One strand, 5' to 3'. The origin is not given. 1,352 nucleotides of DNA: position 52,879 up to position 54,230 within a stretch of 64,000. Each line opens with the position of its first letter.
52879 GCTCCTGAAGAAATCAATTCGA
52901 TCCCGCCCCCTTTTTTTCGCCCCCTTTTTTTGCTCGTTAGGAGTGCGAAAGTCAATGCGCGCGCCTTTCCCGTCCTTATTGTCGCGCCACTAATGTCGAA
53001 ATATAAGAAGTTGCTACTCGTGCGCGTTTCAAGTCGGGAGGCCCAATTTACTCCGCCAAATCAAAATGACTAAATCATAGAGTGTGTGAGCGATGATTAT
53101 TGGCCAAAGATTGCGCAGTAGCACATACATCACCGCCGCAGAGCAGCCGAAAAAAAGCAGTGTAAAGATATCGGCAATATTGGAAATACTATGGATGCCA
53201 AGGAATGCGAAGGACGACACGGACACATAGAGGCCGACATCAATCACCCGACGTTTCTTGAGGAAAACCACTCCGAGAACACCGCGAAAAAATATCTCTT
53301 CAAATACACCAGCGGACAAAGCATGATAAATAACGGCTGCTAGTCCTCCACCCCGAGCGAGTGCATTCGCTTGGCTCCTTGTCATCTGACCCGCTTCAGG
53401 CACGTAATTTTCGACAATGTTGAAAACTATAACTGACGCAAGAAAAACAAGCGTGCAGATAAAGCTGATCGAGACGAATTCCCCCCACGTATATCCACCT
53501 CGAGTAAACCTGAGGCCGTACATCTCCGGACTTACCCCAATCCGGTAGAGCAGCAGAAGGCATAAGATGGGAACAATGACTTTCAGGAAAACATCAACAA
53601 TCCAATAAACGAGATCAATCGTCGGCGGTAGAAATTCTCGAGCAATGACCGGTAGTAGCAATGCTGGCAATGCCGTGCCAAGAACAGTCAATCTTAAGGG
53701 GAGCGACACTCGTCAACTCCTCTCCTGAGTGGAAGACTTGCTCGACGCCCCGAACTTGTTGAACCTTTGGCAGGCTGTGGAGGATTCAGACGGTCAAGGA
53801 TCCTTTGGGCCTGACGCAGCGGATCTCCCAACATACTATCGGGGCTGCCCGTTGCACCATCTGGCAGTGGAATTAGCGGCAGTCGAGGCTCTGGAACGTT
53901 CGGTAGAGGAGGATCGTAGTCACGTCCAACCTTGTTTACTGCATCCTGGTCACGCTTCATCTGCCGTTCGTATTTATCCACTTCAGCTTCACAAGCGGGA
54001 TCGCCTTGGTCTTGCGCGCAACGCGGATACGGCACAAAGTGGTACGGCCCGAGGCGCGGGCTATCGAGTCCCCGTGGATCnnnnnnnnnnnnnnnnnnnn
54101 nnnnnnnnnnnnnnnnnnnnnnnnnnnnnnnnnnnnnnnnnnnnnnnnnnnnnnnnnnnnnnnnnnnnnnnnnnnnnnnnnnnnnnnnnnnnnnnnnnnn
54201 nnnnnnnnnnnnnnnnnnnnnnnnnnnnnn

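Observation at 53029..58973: Rhs/YD-repeat toxin with a Sec-like leader and an unassignable 123-aa tail, coupled to a CPBP (Abi-type) membrane protease as its only candidate immunity gene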

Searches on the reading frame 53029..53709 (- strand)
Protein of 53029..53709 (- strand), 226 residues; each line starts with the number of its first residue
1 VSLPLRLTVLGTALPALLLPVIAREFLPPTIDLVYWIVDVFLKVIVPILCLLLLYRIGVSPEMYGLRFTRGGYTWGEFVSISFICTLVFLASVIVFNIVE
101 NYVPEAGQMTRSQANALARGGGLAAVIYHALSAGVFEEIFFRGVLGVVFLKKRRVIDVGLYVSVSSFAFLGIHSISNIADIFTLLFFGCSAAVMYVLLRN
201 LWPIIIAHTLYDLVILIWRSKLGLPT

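Call 4: search_protein_families(library=pfam, proteins=[window:53029-53709:-], max_evalue=1)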
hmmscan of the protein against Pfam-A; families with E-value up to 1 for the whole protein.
window:53029-53709:- (226 aa): 2 families
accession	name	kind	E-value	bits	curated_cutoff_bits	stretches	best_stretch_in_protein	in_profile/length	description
PF02517.21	Rce1-like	-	4.8e-13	49.7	22.4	1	123-214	5-93/93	Type II CAAX prenyl endopeptidase Rce1-like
PF09883.16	DUF2110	-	0.27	12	23.2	0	33-62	16-43/87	DUF2110 central domain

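Call 6: search_protein_families(library=ncbifam, proteins=[window:53029-53709:-], max_evalue=1)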
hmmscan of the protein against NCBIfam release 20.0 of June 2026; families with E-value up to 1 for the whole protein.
window:53029-53709:- (226 aa): 4 families
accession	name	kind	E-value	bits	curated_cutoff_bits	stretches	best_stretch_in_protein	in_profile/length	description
NF040589.1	CPBP_Synerg_MrtS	equivalog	1.2e-07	32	130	1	60-218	23-162/170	Synerg-CTERM system glutamic-type intramembrane protease MrtS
NF041647.1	ABC_perm_CPBP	equivalog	1.4e-06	27.4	435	1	37-216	457-631/636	ABC transporter permease subunit/CPBP intramembrane protease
NF033192.3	CPBP_JDVT_MrtJ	equivalog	0.00054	20.6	75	1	134-218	9-98/98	JDVT-CTERM system glutamic-type intramembrane protease MrtJ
NF051485.1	CrrC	equivalog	0.09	13.2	150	1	77-106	63-92/119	colistin resistant protein CrrC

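Call 10: find_homologous_proteins(query=window:53032-53709:-, max_evalue=0.001)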
Query window:53032-53709:- (226 aa): 3 proteins with E <= 0.001 among 1946 candidates.
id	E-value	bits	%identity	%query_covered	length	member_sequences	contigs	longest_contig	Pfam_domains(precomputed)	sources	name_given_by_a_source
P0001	1.0e-135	469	98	100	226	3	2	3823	PF02517.22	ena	-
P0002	3.0e-84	300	61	99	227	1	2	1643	PF02517.22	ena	-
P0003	3.5e-31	127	45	80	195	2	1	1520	PF02517.22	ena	-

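Call 11: find_encoding_contigs(protein=P0001, flank=10000)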
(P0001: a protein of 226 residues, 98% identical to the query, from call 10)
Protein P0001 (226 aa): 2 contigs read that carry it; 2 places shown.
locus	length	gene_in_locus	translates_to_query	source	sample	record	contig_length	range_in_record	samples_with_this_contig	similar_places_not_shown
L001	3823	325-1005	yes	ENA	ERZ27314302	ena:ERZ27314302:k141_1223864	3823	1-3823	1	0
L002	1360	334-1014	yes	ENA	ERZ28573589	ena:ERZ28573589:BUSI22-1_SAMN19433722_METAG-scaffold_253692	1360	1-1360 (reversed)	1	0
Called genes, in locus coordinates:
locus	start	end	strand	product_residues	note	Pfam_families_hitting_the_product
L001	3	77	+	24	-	?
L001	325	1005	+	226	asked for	PF02517:Rce1-like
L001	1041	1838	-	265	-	PF10543:ORF6N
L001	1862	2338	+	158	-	PF05593:RHS_repeat (weak)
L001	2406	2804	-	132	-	PF01850:PIN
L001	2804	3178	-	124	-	-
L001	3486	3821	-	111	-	?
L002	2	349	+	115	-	?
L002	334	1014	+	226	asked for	PF02517:Rce1-like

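Call 12: find_encoding_contigs(protein=P0002, flank=10000)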
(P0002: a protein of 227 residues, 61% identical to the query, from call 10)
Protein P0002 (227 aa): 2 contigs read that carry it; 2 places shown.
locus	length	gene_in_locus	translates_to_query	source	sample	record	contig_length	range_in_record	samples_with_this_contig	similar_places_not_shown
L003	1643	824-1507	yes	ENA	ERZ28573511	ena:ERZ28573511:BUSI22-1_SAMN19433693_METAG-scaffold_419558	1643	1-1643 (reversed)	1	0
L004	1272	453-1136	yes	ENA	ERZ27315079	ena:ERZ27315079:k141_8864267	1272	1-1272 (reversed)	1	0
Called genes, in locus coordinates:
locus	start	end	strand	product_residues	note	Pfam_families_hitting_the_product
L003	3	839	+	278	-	?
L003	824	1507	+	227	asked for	PF02517:Rce1-like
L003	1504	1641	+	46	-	?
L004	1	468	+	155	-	?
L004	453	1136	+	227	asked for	PF02517:Rce1-like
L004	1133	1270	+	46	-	?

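Call 13: find_encoding_contigs(protein=P0003, flank=10000)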
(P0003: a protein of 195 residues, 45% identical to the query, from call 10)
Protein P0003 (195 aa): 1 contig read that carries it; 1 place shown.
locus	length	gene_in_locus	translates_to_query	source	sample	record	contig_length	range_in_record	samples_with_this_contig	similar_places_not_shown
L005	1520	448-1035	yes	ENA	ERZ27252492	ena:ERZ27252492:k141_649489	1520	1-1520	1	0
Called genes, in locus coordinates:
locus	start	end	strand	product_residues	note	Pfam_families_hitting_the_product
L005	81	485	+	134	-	-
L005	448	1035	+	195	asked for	PF02517:Rce1-like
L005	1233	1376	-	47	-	-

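Call 26: find_related_loci(query=A1, collection=genome_contigs, flank=8000)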
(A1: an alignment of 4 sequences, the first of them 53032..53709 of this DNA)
Query A1 (226 aa) in genome_contigs; peptide patterns used: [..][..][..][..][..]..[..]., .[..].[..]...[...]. (x = any residue, [..] = any of these).
97 stretches matched a pattern; 3 encode a relative of the query (tblastn E <= 1e-3); 3 distinct loci.
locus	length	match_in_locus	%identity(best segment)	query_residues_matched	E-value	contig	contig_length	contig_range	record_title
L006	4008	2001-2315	31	126-219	9e-7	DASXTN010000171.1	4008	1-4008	MAG TPA_asm: Thermoanaerobaculia bacterium isolate SMAG_U4693 k141_40102, whole genome shotgun sequence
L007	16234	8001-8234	34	130-217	7e-6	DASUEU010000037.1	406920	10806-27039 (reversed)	MAG TPA_asm: Thermoanaerobaculia bacterium isolate SMAG_U1361 k141_149506, whole genome shotgun sequence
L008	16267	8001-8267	36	123-212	1e-5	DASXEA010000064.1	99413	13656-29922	MAG TPA_asm: Rhizomicrobium sp. isolate SMAG_U5100 k141_2597395, whole genome shotgun sequence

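Call 27: find_related_loci(query=A1, collection=metagenome_contigs, flank=8000)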
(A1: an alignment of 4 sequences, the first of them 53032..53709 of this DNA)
Query A1 (226 aa) in metagenome_contigs; peptide patterns used: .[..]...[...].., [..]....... (x = any residue, [..] = any of these).
600 stretches matched a pattern (row limit reached: there are more); 19 encode a relative of the query (tblastn E <= 1e-3); 19 distinct loci.
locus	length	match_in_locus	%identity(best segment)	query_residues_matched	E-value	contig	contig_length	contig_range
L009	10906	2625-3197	30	27-214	2e-18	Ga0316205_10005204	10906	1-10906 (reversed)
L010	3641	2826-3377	32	34-214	3e-18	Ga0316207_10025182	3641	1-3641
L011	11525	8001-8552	31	34-214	4e-18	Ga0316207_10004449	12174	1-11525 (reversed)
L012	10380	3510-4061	29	34-214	1e-13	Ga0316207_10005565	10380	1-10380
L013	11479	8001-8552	32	34-214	8e-19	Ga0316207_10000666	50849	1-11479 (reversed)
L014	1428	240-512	40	125-214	1e-11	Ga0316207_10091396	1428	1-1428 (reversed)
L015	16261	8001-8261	31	131-216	1e-6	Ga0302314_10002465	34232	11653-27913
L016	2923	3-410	30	85-212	1e-6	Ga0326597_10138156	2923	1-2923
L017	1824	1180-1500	38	108-212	1e-6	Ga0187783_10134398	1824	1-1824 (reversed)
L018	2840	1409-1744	32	92-212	3e-6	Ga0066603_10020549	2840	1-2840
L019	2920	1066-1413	28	95-218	5e-6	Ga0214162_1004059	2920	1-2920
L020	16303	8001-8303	34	44-150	1e-5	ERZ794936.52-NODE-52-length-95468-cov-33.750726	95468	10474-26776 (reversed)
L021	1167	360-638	32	133-213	1e-5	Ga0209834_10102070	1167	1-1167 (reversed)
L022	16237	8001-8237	33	133-216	2e-5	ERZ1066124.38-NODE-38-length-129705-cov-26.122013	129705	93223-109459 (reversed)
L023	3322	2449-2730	31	124-212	3e-5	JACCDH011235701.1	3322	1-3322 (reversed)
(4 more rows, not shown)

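Call 36: search_protein_families(library=pfam, proteins=[L003:3-836:+, L001:1802-2338:+, L001:1041-1838:-], max_evalue=1)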
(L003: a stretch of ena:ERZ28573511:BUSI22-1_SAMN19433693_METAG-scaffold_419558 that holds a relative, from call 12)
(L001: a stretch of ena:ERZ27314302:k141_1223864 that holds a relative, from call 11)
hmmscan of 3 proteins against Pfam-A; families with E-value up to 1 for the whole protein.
L003:3-836:+ (278 aa): 1 family
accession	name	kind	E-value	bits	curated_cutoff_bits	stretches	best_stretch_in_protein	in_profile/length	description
PF03527.20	RHS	-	0.00093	19.4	27.9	1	61-84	2-25/38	RHS protein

L001:1802-2338:+ (178 aa): 1 family
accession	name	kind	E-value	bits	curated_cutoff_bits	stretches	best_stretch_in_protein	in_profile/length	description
PF05593.20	RHS_repeat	-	1.8e-12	47.7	22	3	45-72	1-28/38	RHS Repeat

L001:1041-1838:- (265 aa): 4 families
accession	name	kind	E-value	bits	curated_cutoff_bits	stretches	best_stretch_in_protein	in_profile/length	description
PF10543.14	ORF6N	-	1.1e-27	96.6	27.8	1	22-107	2-85/86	ORF6N domain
PF09669.15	Phage_pRha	-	0.048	14.7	29.9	1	74-129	37-90/91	Phage regulatory protein Rha (Phage_pRha)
PF05227.19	CHASE3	-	0.083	13.2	28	1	123-165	53-95/138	CHASE3 domain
PF23505.1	YqgG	-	0.097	13.1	27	1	223-254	8-41/47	YqgG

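Call 50: search_protein_families(library=padloc, proteins=[window:53032-53709:-], max_evalue=1)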
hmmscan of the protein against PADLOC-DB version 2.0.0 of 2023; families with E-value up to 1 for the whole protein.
window:53032-53709:- (226 aa): 0 families

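Call 82: search_dna_similar(query=window:53032-53709:-, collection=plasmids, mode=protein, max_evalue=0.001, max_rows=15)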
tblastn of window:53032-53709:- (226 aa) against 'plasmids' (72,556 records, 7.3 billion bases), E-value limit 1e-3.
No match.

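Call 92: predict_structure(alignment_id=A5)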
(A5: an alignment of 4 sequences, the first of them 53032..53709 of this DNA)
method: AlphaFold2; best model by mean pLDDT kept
length: 226 residues; sequences in the alignment: 4
mean_pLDDT: 44.1   pTM: 0.34
mean pLDDT of the five models: 44.1, 41.7, 41.1, 40.5, 40.0
residues with pLDDT >= 90: 0; 70-90: 0; 50-70: 43; < 50: 183
segments of 3 or more residues with pLDDT < 50: 1-44, 53-73, 75-135, 141-143, 145-151, 157-159, 171-173, 176-184, 186-200, 223-226
pLDDT, mean of each block of 10 residues (from residue 1): 32 38 42 45 50 47 37 47 47 42 36 34 37 47 47 49 51 47 46 45 50 53 45
secondary structure, 60 per line:
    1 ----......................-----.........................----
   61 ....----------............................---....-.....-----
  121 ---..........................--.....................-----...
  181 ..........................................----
elements in order: H5-26 H32-56 H61-64 H75-102 H106-109 H111-115 H124-149 H152-172 H178-222

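Call 93: search_solved_structures(query=A5, max_evalue=1, show_alignments=1)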
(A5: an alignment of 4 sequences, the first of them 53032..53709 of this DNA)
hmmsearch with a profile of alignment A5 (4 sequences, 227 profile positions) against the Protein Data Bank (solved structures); distinct sequences matched with E-value up to 1: 0.

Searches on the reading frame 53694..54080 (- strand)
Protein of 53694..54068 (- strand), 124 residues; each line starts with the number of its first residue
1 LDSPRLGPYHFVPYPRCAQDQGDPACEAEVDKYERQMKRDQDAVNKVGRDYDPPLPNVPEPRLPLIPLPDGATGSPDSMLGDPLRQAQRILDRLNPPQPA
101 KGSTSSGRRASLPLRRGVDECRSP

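Call 4: search_protein_families(library=pfam, proteins=[window:53694-54068:-], max_evalue=1)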
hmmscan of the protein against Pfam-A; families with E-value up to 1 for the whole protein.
window:53694-54068:- (124 aa): 0 families

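Call 5: find_homologous_proteins(query=window:53697-54065:-, max_evalue=0.01)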
Query window:53697-54065:-: 22 candidates shared short words with the query, none scored E <= 0.01.

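Call 6: search_protein_families(library=ncbifam, proteins=[window:53694-54068:-], max_evalue=1)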
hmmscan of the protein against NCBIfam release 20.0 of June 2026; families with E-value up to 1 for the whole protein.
window:53694-54068:- (124 aa): 0 families

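Call 18: search_protein_representatives(protein=window:53697-54065:-)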
Query: 123 residues. Proteins with E-value up to 0.001 (for the whole library): 3; up to 1e-10: 2; up to 1e-30: 1. The best 3 are listed.
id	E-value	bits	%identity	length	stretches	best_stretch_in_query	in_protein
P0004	3.6e-74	263.7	100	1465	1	1-123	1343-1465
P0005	2.6e-24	102.4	64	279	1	1-123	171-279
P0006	6.9e-07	46.0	36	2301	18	16-57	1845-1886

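Call 24: find_encoding_contigs(protein=P0004, flank=10000, max_places=6)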
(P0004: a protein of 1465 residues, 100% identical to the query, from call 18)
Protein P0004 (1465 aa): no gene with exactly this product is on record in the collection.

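Call 49: search_solved_structures(query=window:53697-54065:-, max_evalue=10)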
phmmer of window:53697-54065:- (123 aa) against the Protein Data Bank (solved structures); distinct sequences matched with E-value up to 10: 0.

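Call 50: search_protein_families(library=padloc, proteins=[window:53697-54065:-], max_evalue=1)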
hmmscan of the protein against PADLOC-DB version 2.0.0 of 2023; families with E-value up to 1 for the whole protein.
window:53697-54065:- (123 aa): 0 families

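Call 54: predict_structure(protein=window:53697-54065:-)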
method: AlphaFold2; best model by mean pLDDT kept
length: 123 residues; sequences in the alignment: 1
mean_pLDDT: 61.6   pTM: 0.25
mean pLDDT of the five models: 61.6, 60.8, 59.3, 58.0, 56.7
residues with pLDDT >= 90: 0; 70-90: 22; 50-70: 89; < 50: 12
segments of 3 or more residues with pLDDT < 50: 1-3
pLDDT, mean of each block of 10 residues (from residue 1): 53 55 69 80 66 65 65 52 65 63 55 53 44
secondary structure, 60 per line:
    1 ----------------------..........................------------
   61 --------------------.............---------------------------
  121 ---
elements in order: H23-48 H81-93

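Call 83: search_dna_similar(query=window:53697-54065:-, collection=plasmids, mode=protein, max_evalue=1, max_rows=10)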
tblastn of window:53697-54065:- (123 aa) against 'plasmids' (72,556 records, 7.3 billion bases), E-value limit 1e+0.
No match.

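Call 90: search_solved_structures(query=A3, max_evalue=10)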
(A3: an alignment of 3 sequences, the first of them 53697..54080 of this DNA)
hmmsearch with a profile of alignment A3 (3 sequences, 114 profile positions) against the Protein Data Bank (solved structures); distinct sequences matched with E-value up to 10: 2.
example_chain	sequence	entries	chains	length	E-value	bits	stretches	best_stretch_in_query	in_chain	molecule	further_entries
5h1a_A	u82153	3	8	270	0.58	13.8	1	66-105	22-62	IclR transcription factor homolog | Transcription factor | IclR homolog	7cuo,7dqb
8rz0_A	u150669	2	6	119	2.2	11.9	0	11-87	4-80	RH5-34EM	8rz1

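Call 91: search_protein_families(library=pfam, alignment_id=A3, max_evalue=10)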
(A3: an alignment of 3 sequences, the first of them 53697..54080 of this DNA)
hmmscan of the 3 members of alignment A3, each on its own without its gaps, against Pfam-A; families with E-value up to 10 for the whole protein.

A. member 1, window:53697-54080:- (128 aa): 0 families

B. families by the number of members that match (of 3 scanned): 0 families
